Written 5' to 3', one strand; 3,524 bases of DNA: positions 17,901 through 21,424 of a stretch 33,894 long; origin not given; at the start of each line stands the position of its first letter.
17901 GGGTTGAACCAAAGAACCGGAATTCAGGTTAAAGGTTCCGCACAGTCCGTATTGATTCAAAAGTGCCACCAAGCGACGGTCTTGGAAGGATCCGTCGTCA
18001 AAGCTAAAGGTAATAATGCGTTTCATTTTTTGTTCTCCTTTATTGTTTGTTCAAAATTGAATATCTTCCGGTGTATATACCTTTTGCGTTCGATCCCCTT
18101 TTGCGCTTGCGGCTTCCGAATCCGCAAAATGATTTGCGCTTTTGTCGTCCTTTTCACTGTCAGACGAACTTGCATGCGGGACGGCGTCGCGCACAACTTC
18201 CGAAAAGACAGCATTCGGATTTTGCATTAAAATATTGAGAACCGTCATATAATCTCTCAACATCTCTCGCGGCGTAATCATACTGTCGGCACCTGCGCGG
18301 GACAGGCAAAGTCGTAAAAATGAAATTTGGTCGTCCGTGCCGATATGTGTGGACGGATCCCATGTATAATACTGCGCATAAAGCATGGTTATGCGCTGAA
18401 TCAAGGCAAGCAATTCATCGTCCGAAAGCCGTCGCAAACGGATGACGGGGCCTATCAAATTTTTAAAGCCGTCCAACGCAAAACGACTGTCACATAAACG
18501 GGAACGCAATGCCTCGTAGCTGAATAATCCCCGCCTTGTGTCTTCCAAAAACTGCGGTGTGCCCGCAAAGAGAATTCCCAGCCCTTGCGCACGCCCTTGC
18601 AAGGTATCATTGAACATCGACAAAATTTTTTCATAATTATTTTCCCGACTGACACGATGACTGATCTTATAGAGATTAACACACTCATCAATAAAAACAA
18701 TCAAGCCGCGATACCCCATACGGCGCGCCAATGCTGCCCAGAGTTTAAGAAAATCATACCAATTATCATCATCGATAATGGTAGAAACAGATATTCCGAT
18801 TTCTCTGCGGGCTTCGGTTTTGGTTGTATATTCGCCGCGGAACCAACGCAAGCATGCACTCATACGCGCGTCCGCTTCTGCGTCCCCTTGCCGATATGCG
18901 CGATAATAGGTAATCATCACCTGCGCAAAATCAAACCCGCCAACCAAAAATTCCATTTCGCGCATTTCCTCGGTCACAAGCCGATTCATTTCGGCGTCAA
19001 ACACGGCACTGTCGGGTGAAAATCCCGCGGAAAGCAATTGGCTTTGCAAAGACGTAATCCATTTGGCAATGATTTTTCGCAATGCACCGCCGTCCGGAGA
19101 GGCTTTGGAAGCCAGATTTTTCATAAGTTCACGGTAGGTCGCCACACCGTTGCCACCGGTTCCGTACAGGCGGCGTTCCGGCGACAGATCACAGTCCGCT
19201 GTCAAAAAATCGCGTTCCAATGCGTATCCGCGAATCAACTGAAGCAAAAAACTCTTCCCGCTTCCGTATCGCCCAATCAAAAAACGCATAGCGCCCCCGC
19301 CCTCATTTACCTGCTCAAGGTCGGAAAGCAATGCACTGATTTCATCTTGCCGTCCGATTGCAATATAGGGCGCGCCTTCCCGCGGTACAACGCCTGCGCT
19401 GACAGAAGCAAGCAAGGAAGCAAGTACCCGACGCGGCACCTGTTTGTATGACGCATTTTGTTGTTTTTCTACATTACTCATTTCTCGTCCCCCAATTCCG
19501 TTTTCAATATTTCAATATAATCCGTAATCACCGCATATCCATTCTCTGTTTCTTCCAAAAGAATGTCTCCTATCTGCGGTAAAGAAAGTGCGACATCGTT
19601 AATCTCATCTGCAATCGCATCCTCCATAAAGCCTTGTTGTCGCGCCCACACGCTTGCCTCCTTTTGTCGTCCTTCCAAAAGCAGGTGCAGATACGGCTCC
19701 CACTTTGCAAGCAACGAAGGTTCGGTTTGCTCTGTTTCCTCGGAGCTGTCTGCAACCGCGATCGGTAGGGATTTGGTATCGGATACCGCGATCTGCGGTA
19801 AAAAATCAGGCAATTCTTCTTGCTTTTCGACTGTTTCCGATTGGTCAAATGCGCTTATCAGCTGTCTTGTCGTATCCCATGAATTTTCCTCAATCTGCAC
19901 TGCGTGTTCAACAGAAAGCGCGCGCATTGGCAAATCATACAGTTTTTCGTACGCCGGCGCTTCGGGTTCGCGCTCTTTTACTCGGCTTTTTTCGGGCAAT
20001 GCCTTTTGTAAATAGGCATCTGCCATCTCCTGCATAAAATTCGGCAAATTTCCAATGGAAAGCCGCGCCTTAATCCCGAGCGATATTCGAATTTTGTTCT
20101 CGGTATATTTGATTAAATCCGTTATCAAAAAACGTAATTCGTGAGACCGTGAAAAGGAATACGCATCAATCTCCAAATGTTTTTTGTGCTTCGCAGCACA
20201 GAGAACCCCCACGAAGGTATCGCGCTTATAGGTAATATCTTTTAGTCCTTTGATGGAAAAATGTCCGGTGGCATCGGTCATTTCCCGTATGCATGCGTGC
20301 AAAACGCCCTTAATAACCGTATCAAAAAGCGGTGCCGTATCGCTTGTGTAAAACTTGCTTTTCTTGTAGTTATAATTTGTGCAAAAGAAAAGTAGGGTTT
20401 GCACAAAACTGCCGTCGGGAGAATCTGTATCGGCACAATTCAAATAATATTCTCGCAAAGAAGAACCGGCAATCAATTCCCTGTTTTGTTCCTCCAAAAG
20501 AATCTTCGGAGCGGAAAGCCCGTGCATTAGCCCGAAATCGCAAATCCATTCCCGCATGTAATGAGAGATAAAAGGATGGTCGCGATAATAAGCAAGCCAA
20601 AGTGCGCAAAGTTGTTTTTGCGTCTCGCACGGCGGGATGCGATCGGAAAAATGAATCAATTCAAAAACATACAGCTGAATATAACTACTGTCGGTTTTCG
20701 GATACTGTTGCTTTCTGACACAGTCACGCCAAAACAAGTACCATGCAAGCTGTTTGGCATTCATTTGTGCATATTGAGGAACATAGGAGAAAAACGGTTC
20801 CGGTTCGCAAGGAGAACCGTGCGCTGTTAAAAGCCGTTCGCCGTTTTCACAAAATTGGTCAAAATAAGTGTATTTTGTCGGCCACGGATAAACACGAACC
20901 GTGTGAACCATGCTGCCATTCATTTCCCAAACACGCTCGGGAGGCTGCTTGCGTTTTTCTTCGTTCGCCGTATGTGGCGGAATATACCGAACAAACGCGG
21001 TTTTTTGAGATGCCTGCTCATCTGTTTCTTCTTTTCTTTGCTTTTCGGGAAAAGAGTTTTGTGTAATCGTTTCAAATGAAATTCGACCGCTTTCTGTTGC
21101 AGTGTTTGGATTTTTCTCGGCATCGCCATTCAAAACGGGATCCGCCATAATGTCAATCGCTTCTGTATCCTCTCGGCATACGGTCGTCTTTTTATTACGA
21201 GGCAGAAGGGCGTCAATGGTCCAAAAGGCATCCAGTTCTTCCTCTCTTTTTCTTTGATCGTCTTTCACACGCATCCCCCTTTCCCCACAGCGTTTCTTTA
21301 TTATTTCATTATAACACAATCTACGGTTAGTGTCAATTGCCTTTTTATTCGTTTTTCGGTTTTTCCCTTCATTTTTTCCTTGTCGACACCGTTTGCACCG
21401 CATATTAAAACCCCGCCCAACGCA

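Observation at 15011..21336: Shango-type TerB / DUF2791-ATPase / Lhr-like helicase operon expanded to four genes by a CE4 deacetylase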

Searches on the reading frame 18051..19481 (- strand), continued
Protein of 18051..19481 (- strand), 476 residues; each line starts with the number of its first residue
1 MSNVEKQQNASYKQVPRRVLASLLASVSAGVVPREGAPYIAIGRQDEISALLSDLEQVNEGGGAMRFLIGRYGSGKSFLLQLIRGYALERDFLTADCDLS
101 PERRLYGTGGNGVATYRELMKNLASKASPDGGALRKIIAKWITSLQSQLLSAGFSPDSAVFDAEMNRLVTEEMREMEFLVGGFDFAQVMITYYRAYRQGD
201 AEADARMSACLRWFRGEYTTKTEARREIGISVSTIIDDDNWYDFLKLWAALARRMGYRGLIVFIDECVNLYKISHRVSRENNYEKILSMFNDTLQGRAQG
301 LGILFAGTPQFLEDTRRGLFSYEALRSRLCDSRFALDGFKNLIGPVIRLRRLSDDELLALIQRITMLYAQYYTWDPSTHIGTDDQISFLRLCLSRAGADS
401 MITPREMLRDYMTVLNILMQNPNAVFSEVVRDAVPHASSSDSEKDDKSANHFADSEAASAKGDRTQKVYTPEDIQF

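Call 56: get_annotated_region(hit=H2, flank=6000)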
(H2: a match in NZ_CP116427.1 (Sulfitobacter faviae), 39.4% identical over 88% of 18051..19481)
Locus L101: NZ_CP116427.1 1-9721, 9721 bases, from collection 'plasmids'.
description: Sulfitobacter faviae strain SCSIO W_1865 plasmid unnamed4, complete sequence
organism: Sulfitobacter faviae (NCBI taxid 1775881)
taxonomy: Bacteria; Pseudomonadota; Alphaproteobacteria; Rhodobacterales; Roseobacteraceae; Sulfitobacter; Sulfitobacter faviae
host: -; source: Hexacorallia,culture,Cold water coral; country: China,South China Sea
typing (MOB-suite, as given by PLSDB): mobilizable; replicon rep_cluster_392,rep_cluster_517; relaxase MOBP
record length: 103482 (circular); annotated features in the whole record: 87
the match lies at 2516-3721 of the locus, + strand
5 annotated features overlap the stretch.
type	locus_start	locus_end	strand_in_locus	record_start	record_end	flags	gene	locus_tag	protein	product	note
CDS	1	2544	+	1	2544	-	-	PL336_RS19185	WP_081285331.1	TerB N-terminal domain-containing protein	-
CDS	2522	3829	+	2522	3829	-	-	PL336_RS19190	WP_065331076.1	ATP-binding protein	-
CDS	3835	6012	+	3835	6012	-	-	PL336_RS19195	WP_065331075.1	DEAD/DEAH box helicase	-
CDS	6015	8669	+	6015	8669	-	-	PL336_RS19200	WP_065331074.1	PD-(D/E)XK nuclease family protein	-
CDS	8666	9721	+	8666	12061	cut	-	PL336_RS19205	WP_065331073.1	UvrD-helicase domain-containing protein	-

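Call 68: find_related_loci(query=window:18051-19481:-, collection=viral_contigs, flank=8000)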
Query window:18051-19481:- (476 aa) in viral_contigs; peptide patterns used: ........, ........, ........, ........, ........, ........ (x = any residue, [..] = any of these).
7 stretches matched a pattern, but none encodes a relative of the query by tblastn (E <= 1e-3).

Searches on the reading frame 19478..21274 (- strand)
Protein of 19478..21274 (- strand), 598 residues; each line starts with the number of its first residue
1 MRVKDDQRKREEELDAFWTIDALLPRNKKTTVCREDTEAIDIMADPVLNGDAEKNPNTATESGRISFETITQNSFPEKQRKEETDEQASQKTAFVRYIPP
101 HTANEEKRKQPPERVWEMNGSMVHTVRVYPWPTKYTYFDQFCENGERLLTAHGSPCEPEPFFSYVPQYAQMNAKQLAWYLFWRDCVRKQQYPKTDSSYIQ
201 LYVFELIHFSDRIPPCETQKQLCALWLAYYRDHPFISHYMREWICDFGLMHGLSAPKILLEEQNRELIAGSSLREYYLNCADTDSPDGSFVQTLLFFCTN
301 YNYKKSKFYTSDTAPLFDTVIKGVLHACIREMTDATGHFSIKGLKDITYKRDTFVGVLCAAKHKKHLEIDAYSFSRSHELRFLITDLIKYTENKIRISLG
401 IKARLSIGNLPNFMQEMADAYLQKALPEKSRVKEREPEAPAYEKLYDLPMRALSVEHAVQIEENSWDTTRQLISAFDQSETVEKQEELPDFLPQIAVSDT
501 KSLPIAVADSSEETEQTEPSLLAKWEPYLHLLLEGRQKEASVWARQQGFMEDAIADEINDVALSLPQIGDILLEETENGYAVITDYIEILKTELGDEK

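Call 3: search_protein_families(library=pfam, proteins=[window:19478-21274:-], max_evalue=0.01)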
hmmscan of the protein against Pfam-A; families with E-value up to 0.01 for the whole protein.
window:19478-21274:- (598 aa): 3 families
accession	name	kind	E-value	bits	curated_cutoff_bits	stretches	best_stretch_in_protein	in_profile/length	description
PF13208.11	TerB_N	-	3.2e-16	60.1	25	1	152-253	43-137/207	TerB N-terminal domain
PF15615.11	TerB_C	-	1.6e-08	35.3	26.3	1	460-590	26-147/148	TerB-C domain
PF20377.3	DUF6672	-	0.0093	16.2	24.3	0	378-437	81-142/152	Family of unknown function (DUF6672)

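Call 4: search_protein_families(library=padloc, proteins=[window:19478-21274:-], max_evalue=0.01)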
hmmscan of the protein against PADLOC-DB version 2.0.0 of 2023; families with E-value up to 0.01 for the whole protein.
window:19478-21274:- (598 aa): 1 family
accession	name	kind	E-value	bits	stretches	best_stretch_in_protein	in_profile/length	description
PDLC03958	SngA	-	3.9e-45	153.5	1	113-592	45-525/528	-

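Call 5: search_protein_families(library=ncbifam, proteins=[window:19478-21274:-], max_evalue=0.01)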
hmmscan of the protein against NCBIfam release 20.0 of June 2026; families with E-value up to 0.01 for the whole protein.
window:19478-21274:- (598 aa): 0 families
